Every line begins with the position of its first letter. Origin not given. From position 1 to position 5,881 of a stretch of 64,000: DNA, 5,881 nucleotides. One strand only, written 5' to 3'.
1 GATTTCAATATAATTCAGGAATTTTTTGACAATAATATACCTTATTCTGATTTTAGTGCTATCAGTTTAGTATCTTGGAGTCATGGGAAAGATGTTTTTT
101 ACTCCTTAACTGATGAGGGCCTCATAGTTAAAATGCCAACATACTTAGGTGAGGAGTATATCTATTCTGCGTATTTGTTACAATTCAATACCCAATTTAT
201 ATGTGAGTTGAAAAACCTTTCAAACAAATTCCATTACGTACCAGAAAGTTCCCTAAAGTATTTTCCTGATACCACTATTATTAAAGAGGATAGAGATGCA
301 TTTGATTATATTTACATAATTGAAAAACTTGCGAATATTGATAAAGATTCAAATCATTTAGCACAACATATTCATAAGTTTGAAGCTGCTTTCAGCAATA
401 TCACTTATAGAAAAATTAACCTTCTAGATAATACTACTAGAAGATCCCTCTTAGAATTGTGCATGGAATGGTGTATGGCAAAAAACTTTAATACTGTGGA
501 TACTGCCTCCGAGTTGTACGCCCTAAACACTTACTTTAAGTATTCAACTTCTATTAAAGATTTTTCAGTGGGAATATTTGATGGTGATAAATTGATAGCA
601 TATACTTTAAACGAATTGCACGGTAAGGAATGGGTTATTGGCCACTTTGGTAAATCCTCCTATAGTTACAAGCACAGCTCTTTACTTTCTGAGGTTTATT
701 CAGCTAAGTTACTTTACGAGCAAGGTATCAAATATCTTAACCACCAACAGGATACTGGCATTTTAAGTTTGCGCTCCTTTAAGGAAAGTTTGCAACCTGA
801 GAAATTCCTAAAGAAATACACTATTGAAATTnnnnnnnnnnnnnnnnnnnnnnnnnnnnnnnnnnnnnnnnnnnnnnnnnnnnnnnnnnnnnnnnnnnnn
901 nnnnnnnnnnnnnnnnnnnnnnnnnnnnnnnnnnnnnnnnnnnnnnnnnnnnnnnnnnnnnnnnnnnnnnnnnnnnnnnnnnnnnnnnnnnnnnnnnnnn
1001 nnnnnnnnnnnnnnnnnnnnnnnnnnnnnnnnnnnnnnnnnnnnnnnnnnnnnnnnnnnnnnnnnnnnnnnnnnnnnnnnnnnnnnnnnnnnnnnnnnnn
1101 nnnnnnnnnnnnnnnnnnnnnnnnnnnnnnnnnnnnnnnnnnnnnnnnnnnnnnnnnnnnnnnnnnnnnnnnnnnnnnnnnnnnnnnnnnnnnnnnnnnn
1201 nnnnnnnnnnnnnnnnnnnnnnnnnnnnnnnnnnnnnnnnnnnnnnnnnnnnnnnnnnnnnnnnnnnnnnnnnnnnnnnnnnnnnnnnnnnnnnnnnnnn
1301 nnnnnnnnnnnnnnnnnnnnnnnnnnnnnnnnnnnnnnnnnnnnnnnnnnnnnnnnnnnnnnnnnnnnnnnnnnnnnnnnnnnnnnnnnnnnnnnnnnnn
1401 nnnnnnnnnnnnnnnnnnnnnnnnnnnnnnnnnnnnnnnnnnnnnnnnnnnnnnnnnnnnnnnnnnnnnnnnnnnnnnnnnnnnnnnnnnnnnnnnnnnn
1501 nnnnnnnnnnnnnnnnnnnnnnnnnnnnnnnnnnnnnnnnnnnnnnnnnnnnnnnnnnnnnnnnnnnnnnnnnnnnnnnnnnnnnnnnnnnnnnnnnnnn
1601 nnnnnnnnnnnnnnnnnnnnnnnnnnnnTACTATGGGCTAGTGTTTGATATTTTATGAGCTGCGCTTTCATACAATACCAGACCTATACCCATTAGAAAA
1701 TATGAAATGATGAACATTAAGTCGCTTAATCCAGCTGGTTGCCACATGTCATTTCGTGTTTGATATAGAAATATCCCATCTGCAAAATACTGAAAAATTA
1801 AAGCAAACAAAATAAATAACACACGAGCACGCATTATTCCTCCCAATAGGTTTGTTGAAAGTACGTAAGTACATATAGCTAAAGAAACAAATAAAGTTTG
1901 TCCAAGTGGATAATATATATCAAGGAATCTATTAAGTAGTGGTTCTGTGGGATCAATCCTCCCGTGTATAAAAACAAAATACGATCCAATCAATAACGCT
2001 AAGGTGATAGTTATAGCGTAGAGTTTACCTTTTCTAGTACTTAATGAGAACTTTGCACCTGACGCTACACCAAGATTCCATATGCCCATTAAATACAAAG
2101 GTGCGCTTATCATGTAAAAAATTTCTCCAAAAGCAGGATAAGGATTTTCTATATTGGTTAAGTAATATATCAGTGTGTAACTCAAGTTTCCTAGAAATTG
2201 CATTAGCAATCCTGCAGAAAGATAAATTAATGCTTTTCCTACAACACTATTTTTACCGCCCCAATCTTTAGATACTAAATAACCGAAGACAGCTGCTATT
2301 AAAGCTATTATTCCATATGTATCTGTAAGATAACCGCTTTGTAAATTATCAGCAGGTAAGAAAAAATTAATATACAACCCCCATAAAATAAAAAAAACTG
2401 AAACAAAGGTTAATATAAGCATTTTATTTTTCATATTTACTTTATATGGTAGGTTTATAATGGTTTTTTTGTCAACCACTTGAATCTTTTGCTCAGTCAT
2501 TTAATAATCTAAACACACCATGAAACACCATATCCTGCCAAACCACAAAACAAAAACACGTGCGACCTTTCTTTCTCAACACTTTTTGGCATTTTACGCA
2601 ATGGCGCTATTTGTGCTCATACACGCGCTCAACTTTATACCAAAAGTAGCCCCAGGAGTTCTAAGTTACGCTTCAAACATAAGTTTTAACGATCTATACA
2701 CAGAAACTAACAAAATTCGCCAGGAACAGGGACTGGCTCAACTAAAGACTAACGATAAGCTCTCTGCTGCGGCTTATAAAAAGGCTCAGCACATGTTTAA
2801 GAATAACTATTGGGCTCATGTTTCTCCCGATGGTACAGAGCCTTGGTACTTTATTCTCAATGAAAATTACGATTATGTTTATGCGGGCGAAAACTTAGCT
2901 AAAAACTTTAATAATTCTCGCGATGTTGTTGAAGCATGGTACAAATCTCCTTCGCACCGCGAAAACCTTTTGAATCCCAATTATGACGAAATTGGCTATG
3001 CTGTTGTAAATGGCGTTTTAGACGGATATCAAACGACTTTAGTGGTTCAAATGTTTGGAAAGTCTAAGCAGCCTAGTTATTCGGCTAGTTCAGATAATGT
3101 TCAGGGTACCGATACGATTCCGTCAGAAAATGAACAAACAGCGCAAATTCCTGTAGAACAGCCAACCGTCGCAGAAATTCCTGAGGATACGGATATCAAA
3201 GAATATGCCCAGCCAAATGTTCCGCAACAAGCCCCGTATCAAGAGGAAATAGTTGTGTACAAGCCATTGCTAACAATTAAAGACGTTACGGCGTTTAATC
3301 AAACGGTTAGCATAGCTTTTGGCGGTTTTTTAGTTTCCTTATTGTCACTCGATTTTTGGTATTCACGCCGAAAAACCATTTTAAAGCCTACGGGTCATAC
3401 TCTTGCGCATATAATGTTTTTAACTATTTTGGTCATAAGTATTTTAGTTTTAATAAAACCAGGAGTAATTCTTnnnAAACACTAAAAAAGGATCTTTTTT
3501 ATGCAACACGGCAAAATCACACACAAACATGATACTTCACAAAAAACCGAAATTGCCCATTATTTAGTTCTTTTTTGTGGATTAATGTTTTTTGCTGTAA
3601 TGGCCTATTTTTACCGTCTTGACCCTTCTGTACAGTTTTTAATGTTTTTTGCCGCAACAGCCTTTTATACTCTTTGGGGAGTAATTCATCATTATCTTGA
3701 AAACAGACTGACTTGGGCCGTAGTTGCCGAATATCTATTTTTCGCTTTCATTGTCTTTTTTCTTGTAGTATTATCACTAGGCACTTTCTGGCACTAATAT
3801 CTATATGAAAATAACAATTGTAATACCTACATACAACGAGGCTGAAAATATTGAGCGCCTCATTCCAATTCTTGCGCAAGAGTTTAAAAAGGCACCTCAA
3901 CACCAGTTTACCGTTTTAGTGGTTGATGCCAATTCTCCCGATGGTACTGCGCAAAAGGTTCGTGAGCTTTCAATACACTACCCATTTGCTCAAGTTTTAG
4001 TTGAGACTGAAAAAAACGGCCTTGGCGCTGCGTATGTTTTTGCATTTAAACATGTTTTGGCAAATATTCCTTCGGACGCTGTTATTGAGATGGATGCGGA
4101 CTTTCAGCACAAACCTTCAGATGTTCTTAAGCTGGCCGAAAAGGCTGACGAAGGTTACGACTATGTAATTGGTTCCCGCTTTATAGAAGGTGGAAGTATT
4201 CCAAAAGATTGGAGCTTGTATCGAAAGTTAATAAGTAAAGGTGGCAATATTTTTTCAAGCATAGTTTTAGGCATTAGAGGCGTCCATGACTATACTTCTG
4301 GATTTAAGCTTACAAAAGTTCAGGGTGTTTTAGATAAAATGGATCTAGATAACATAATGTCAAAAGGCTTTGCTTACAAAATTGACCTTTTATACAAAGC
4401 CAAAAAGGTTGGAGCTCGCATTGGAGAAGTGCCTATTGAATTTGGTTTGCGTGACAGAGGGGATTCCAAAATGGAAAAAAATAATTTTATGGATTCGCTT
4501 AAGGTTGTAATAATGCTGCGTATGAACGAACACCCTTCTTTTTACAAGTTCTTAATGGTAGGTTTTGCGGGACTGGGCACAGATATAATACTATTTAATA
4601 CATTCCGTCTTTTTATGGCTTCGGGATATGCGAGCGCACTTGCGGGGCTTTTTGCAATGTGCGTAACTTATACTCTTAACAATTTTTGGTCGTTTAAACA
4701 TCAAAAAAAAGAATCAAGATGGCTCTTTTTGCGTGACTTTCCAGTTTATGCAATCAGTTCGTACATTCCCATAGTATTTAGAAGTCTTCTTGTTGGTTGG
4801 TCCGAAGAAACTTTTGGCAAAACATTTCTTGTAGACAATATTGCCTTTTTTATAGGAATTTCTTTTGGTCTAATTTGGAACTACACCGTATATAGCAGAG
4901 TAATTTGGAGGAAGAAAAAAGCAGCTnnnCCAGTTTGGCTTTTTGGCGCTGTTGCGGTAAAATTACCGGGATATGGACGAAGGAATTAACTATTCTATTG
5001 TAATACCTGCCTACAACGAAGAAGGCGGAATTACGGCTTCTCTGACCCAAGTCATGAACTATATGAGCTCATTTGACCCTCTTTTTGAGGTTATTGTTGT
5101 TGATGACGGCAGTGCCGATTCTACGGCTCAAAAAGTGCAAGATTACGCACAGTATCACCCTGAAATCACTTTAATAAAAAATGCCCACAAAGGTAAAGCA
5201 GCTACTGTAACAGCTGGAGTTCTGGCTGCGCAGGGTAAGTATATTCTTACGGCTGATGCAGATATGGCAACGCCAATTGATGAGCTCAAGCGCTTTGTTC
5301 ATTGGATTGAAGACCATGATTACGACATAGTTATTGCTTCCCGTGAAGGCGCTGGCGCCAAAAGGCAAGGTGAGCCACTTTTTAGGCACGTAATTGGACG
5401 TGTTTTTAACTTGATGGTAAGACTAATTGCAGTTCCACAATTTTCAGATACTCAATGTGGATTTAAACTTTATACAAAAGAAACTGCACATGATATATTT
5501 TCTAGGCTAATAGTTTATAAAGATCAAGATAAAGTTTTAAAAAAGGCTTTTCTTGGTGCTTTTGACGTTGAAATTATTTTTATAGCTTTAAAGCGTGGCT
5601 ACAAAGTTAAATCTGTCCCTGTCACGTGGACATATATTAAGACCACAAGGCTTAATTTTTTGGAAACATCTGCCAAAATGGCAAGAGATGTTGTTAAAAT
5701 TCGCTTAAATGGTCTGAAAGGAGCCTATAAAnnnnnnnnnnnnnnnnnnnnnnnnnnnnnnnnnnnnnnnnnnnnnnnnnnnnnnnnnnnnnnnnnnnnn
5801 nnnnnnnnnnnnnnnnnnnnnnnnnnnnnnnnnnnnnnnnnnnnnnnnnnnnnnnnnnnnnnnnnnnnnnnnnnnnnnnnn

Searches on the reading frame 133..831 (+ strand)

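Call 94: search_protein_families(library=pfam, proteins=[window:133-831:+], max_evalue=0.0001)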
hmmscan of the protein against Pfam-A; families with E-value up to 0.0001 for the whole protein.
window:133-831:+ (233 aa): 1 family
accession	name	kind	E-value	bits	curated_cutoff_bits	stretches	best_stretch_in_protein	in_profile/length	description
PF09924.15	LPG_synthase_C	-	1.3e-09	38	27.5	1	33-231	77-297/298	Phosphatidylglycerol lysyltransferase, C-terminal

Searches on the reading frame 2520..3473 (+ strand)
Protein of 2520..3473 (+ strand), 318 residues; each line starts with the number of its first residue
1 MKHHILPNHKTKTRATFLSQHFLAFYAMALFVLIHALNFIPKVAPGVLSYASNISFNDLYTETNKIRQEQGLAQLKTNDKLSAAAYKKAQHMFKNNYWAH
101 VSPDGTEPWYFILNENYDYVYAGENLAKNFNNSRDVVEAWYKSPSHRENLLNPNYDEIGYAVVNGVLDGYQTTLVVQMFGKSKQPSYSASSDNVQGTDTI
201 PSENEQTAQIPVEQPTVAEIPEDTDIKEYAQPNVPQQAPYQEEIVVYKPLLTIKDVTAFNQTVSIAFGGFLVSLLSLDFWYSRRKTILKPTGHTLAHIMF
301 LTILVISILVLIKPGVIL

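Call 94: search_protein_families(library=pfam, proteins=[window:2520-3473:+], max_evalue=0.0001)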
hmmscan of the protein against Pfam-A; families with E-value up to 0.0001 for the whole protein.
window:2520-3473:+ (318 aa): 1 family
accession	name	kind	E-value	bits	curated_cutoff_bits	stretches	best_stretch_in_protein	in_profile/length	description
PF00188.32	CAP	-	7.7e-21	75.6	21.1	1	62-178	3-116/117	Cysteine-rich secretory protein family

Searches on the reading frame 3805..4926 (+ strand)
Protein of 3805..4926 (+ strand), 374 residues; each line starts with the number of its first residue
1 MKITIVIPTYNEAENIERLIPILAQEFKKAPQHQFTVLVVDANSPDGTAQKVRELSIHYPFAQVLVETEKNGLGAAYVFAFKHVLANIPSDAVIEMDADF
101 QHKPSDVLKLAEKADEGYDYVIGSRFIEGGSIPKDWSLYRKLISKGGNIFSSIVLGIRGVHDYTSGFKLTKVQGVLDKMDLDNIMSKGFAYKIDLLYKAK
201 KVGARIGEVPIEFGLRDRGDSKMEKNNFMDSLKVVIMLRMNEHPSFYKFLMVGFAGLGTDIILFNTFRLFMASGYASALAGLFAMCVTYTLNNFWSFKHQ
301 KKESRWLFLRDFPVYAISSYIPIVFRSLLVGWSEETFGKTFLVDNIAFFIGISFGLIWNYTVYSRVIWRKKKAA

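Call 94: search_protein_families(library=pfam, proteins=[window:3805-4926:+], max_evalue=0.0001)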
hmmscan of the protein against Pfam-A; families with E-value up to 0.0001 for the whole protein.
window:3805-4926:+ (374 aa): 2 families
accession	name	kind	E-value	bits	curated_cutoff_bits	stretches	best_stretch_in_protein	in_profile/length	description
PF00535.33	Glycos_transf_2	-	2.7e-25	89.7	23.3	1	4-147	1-137/168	Glycosyl transferase family 2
PF04138.20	GtrA_DPMS_TM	-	3.7e-14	53.4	26.1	1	248-368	1-117/117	GtrA/DPMS, transmembrane domain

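Call 107: search_protein_families(library=ncbifam, proteins=[window:3805-4926:+], max_evalue=1e-8)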
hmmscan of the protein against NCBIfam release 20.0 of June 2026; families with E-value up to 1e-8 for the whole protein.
window:3805-4926:+ (374 aa): 6 families
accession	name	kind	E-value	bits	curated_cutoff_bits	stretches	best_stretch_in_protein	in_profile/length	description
TIGR04182.1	glyco_TIGR04182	equivalog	2.4e-17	63.3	325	1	3-254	2-232/293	S-layer glycoprotein N-glycosyltransferase AglJ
NF047588.1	GlcsyltransPgfSStrep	equivalog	4.6e-16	58.9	500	1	1-262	1-242/308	glycosyltransferase PgfS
NF007986.1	PRK10714.1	equivalog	9.1e-14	51.2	529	1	2-230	7-217/316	undecaprenyl-phosphate 4-deoxy-4-formamido-L-arabinose transferase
NF058614.1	PPMAGASynPpgS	equivalog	7e-11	42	370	1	4-222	3-205/226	polyprenyl-phospho-N-acetylgalactosaminyl synthase PpgS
NF045692.1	OglycostaseCruG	equivalog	5.7e-09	35.4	600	1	2-127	42-167/386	2'-O-glycosyltransferase CruG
NF041865.1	EpsU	equivalog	8.6e-09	34.9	700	0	2-116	40-149/394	exopolysaccharide biosynthesis GT2 family glycosyltransferase EpsU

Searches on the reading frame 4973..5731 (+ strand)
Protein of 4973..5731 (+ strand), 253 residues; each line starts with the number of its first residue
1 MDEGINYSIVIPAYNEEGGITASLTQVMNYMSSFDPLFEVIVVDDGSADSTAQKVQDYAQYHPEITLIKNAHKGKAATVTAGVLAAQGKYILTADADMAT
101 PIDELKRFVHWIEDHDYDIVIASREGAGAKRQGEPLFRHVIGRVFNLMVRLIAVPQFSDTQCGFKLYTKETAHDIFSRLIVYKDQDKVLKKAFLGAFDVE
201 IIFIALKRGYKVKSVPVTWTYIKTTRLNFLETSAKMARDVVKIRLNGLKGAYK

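Call 94: search_protein_families(library=pfam, proteins=[window:4973-5731:+], max_evalue=0.0001)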
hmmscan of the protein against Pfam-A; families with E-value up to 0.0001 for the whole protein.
window:4973-5731:+ (253 aa): 4 families
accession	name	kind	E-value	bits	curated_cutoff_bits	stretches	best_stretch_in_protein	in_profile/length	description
PF00535.33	Glycos_transf_2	-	1.1e-31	110.4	23.3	1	8-172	1-164/168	Glycosyl transferase family 2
PF13641.12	Glyco_tranf_2_3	-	7.7e-11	42.9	27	1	7-226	3-215/230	Glycosyltransferase like family 2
PF10111.15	Glyco_tranf_2_2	-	6.4e-10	39.4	27.3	1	8-110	1-104/276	Glycosyltransferase like family 2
PF12804.13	NTP_transf_3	-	7e-05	23.5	27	0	39-127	41-126/160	MobA-like NTP transferase domain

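Call 107: search_protein_families(library=ncbifam, proteins=[window:4973-5731:+], max_evalue=1e-8)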
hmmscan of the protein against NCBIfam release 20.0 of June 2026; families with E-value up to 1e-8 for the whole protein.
window:4973-5731:+ (253 aa): 15 families
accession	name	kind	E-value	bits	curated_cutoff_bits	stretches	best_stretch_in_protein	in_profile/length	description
NF007986.1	PRK10714.1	equivalog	1.2e-20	73.8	529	1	7-171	8-168/316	undecaprenyl-phosphate 4-deoxy-4-formamido-L-arabinose transferase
NF041875.1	EPS_EpsD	equivalog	2.3e-19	69.9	370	1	8-169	2-158/325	exopolysaccharide biosynthesis glycosyltransferase EpsD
NF047588.1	GlcsyltransPgfSStrep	equivalog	2.8e-17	62.9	500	1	7-183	3-174/308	glycosyltransferase PgfS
TIGR03937.1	PgaC_IcaA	equivalog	5.3e-16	58.6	422.3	1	7-99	47-137/407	poly-beta-1,6-N-acetyl-D-glucosamine synthase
NF007482.0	PRK10073.1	equivalog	6.8e-15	54.9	423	1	6-120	7-118/334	glycosyltransferase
NF041391.1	DPhHxTase_Halo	equivalog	7.8e-15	54.4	375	1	13-245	3-210/213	dolichyl-phosphate hexose transferase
NF058614.1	PPMAGASynPpgS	equivalog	1.5e-13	50.7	370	1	9-175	4-165/226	polyprenyl-phospho-N-acetylgalactosaminyl synthase PpgS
TIGR04283.1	glyco_like_mftF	equivalog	3.5e-12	46.4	182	1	8-112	2-97/221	TIGR04283 family arsenosugar biosynthesis glycosyltransferase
NF053739.1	GlytfEpsEBac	equivalog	8e-12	44.7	450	1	8-120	4-116/265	glycosyltransferase EpsE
NF047683.1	TeichurnBiosyTuaG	equivalog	4.1e-11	43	400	1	7-125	8-124/252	teichuronic acid biosynthesis protein TuaG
TIGR03469.1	HpnB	hypoth_equivalog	1.2e-10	41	379.25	1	8-120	47-168/386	hopene-associated glycosyltransferase HpnB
NF038302.1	EPS_HpsE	equivalog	1.3e-09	37.5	300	1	5-100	1-99/307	hormogonium polysaccharide biosynthesis glycosyltransferase HpsE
TIGR04182.1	glyco_TIGR04182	equivalog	2.4e-09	37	325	1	8-240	3-214/293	S-layer glycoprotein N-glycosyltransferase AglJ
NF010496.0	PRK13915.1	equivalog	3.7e-09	36.1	262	1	6-102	32-131/307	glucosyl-3-phosphoglycerate synthase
TIGR03111.1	glyc2_xrt_Gpos1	hypoth_equivalog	6.9e-09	35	363.95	1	8-115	52-159/439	TIGR03111 family XrtG-associated glycosyltransferase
